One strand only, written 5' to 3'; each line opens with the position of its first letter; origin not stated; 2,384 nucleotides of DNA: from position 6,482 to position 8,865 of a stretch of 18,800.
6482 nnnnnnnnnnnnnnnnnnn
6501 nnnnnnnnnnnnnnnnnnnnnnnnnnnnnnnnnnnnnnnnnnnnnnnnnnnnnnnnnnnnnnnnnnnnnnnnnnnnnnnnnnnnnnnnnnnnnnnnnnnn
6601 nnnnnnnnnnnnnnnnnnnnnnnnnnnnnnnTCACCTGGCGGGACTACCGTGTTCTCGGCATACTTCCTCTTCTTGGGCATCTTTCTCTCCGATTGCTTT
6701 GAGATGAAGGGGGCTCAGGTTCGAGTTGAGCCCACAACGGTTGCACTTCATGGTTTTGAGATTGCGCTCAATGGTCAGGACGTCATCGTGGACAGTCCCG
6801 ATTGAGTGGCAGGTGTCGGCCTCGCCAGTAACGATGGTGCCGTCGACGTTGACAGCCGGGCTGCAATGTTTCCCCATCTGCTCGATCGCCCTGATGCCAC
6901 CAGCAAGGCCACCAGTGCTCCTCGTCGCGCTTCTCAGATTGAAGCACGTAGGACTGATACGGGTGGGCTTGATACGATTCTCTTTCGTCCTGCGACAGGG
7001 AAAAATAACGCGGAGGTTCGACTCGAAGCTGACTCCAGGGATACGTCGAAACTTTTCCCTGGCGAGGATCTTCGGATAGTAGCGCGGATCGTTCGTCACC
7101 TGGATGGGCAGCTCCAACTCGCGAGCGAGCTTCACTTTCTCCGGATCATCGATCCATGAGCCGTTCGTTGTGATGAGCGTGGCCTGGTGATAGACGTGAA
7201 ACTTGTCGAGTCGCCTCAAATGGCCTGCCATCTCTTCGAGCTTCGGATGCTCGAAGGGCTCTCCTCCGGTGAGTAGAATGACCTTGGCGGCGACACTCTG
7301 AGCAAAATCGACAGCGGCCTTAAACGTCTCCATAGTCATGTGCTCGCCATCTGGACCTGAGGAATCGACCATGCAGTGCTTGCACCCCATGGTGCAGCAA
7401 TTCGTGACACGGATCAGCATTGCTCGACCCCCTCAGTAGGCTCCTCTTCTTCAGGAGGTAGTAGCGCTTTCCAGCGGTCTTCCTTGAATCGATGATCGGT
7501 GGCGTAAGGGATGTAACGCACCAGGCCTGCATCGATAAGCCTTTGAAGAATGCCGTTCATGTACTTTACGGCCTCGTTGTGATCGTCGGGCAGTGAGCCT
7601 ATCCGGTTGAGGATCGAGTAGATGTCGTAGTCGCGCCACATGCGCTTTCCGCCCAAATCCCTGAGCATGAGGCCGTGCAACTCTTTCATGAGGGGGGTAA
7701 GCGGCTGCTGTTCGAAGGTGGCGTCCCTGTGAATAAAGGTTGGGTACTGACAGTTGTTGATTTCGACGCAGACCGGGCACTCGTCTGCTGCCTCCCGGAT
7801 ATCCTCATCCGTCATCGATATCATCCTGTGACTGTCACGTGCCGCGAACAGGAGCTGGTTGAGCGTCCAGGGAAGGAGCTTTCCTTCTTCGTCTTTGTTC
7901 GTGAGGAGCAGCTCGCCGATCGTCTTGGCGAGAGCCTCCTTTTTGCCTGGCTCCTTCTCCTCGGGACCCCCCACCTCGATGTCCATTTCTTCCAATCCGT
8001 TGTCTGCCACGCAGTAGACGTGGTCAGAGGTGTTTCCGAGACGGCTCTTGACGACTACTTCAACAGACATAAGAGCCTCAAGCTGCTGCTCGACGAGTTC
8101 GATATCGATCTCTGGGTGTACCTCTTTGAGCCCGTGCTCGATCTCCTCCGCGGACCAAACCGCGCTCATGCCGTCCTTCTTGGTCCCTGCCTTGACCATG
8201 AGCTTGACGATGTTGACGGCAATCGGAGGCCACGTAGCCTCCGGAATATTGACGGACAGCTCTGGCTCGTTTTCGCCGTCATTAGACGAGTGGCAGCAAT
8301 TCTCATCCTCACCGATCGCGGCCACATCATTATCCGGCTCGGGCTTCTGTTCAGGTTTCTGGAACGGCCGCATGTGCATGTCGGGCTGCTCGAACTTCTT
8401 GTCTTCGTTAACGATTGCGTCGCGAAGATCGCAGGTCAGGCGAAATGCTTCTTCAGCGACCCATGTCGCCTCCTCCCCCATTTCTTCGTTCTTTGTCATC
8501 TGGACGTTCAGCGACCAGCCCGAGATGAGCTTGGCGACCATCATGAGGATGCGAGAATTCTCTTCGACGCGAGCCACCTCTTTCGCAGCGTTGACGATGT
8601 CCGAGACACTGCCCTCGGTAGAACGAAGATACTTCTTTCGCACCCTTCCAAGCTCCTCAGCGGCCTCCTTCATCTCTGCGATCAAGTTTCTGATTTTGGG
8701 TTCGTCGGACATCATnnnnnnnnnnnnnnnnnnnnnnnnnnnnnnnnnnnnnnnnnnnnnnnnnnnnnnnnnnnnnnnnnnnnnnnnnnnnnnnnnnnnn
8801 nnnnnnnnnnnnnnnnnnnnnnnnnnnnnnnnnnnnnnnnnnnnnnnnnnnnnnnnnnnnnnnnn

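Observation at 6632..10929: Two paralogous QueE/NrdG-like radical SAM genes with C-terminal Cys pairs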

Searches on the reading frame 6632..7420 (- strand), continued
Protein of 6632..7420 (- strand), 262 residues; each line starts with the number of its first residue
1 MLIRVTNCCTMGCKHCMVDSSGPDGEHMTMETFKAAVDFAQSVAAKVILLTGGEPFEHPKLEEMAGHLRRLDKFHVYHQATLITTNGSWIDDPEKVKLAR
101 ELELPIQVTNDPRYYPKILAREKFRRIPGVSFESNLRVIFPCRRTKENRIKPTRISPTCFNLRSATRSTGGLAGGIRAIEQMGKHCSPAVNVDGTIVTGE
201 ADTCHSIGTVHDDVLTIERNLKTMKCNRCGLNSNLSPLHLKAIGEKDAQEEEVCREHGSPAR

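Call 69: list_cluster_members(proteins=[P0040, P0050, P0054, P0062, P0066, P0095, P0001, P0100])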
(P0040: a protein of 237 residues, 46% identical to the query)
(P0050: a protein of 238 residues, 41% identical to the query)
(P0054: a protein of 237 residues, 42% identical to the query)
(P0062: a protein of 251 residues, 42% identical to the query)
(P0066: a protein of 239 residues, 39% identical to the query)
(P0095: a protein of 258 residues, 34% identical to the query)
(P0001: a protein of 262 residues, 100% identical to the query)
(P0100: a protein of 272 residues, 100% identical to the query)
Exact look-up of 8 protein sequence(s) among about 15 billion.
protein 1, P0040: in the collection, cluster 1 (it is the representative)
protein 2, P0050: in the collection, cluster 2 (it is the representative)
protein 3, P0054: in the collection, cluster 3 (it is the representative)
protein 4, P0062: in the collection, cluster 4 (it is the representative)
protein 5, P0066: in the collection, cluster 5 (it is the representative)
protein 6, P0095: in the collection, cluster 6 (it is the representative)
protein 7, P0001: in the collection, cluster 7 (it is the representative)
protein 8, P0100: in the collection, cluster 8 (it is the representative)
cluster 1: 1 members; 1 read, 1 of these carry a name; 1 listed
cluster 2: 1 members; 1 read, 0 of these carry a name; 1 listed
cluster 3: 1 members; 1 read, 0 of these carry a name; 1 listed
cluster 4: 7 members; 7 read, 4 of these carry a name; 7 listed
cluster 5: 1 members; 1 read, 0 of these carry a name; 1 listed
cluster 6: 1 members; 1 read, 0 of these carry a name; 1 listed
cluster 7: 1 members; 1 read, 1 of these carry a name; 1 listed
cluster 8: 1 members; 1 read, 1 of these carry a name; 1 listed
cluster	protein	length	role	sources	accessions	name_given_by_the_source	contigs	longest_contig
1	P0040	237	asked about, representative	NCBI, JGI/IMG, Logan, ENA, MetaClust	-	hypothetical protein | \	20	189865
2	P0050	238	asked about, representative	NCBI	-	-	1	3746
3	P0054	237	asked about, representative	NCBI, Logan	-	-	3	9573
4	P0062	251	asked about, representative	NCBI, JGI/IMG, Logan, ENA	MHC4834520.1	MAG: radical SAM protein [Planctomycetota bacterium] | hypothetical protein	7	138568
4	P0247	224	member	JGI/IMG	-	hypothetical protein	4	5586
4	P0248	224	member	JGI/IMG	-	hypothetical protein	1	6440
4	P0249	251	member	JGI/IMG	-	hypothetical protein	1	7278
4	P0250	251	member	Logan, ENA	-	-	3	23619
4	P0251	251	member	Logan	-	-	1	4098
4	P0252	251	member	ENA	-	-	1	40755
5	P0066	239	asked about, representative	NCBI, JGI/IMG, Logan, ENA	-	-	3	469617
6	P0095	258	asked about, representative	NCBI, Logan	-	-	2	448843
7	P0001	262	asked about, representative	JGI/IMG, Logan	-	hypothetical protein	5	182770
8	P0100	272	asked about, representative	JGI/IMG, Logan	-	MoaA/NifB/PqqE/SkfB family radical SAM enzyme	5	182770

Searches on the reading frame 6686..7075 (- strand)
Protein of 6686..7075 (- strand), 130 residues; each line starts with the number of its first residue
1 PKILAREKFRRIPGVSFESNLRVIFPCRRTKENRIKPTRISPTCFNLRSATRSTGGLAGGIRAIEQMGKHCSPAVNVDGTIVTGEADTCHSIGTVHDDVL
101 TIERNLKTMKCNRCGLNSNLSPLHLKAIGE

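Call 95: search_solved_structures(query=window:6686-7075:-, max_evalue=10, show_alignments=4)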
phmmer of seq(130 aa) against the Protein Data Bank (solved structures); distinct sequences matched with E-value up to 10: 9.
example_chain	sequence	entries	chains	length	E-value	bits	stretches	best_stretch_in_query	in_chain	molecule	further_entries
8prj_A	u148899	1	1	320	1.2e-08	38.3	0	69-87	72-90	v31Bagel8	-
8pra_A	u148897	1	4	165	6.8e-06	29.4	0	69-87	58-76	Cell surface protein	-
8prs_A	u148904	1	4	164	8.3e-06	29.1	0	69-87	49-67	nvBagel4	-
8pr9_A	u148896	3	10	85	0.019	18.3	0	69-87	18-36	Cell surface protein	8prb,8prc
8pro_A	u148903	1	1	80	0.021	18.1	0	69-87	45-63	Cell surface protein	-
8prd_A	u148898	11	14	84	0.021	18.1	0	69-87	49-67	Cell surface protein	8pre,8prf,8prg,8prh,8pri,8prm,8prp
8prl_A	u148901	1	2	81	0.078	16.3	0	69-87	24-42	Cell surface protein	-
9rrt_A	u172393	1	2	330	0.83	13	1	55-109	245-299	Variable large protein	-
6bd4_A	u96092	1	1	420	0.91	12.8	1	83-119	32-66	Frizzled-4/Rubredoxin chimeric protein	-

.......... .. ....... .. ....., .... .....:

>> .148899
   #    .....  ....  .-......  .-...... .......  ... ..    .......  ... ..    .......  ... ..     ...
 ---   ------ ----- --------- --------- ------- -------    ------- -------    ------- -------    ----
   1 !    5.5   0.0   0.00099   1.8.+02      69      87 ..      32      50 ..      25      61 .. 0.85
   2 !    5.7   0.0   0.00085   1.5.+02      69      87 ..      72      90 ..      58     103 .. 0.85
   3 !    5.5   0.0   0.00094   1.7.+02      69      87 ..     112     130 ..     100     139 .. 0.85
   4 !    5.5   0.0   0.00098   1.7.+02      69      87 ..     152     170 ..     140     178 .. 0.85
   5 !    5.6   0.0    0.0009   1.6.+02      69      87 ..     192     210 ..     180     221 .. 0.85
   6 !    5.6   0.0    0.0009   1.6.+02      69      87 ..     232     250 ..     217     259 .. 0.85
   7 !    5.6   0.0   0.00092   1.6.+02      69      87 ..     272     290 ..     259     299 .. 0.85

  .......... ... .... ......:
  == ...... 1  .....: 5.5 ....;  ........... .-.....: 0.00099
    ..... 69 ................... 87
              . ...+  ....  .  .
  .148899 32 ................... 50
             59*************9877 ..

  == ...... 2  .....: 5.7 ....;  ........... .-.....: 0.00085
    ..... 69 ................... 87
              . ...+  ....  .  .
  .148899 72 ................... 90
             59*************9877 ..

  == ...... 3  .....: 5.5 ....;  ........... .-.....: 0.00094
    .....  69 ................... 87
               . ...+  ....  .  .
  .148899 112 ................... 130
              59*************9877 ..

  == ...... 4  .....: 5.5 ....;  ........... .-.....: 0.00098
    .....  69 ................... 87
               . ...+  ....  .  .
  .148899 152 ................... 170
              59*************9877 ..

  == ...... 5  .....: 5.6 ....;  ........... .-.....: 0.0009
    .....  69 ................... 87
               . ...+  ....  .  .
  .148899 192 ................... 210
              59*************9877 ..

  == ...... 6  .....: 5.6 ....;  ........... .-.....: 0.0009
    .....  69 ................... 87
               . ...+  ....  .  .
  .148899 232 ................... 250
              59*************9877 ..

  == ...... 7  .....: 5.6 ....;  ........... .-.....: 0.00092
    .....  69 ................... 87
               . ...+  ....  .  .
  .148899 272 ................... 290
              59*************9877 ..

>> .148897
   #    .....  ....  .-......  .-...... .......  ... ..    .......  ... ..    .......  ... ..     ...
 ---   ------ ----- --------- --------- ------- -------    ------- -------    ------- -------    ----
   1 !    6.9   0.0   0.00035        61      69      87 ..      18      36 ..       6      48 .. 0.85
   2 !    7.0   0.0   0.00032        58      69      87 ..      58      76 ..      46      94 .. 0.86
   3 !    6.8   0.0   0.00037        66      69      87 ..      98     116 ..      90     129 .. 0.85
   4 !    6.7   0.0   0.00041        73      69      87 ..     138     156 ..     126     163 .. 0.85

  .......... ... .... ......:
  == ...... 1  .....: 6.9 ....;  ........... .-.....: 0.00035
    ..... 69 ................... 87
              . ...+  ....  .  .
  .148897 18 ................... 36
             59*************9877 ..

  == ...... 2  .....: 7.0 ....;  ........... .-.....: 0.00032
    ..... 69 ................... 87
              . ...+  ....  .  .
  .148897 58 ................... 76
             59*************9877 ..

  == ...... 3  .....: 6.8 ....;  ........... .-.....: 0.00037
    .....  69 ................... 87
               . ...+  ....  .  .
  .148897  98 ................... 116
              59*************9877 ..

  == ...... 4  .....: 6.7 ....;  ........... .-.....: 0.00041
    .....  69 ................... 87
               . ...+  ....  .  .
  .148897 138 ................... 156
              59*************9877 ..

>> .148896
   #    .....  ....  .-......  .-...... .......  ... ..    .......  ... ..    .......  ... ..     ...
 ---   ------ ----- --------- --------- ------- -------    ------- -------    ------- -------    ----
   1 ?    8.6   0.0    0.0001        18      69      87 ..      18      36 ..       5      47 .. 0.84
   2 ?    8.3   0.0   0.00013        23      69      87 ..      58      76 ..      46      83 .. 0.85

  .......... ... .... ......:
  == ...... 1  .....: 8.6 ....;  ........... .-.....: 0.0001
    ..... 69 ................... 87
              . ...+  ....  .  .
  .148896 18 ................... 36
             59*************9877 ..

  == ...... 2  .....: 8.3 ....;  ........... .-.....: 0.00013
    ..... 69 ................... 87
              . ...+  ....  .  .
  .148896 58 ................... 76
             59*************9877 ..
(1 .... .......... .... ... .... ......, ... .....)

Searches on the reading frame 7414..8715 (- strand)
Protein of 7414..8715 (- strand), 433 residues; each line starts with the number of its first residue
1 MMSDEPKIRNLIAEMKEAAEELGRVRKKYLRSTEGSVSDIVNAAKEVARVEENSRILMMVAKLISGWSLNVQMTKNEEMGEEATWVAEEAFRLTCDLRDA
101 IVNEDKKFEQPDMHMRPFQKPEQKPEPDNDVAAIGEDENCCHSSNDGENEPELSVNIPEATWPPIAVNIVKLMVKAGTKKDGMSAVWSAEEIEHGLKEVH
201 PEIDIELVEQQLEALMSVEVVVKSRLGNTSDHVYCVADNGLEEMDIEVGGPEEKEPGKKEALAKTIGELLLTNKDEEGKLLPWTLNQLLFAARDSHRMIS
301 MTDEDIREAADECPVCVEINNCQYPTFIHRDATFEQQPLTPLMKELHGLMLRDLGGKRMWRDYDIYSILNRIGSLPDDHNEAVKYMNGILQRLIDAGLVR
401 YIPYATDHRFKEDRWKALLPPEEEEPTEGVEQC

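Call 3: search_protein_families(library=pfam, proteins=[window:7414-8715:-], max_evalue=0.1)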
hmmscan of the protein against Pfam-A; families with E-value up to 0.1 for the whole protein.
window:7414-8715:- (433 aa): 0 families

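Call 5: search_protein_families(library=ncbifam, proteins=[window:7414-8715:-], max_evalue=0.1)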
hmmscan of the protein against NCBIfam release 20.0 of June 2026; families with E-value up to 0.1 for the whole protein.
window:7414-8715:- (433 aa): 0 families

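Call 6: search_protein_families(library=phrogs, proteins=[window:7414-8715:-], max_evalue=0.01)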
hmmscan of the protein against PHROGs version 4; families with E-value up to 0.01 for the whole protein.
window:7414-8715:- (433 aa): 0 families

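Call 59: search_protein_families(library=pfam, proteins=[window:7414-8715:-], max_evalue=5)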
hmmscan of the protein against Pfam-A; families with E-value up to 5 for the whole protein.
window:7414-8715:- (433 aa): 1 family
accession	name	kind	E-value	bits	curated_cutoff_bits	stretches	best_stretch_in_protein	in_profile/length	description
PF24467.1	ARM_FBXO47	-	0.12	12.1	27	1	336-378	111-152/292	FBXO47, ARM repeats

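Call 62: search_protein_families(library=padloc, proteins=[window:7414-8715:-], max_evalue=0.01)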
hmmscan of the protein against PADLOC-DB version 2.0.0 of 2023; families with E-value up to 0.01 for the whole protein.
window:7414-8715:- (433 aa): 0 families

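Call 86: search_dna_similar(query=window:7414-8715:-, collection=phages, mode=protein, max_evalue=0.001, max_rows=10)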
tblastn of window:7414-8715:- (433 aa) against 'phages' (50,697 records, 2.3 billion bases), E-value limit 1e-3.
No match.
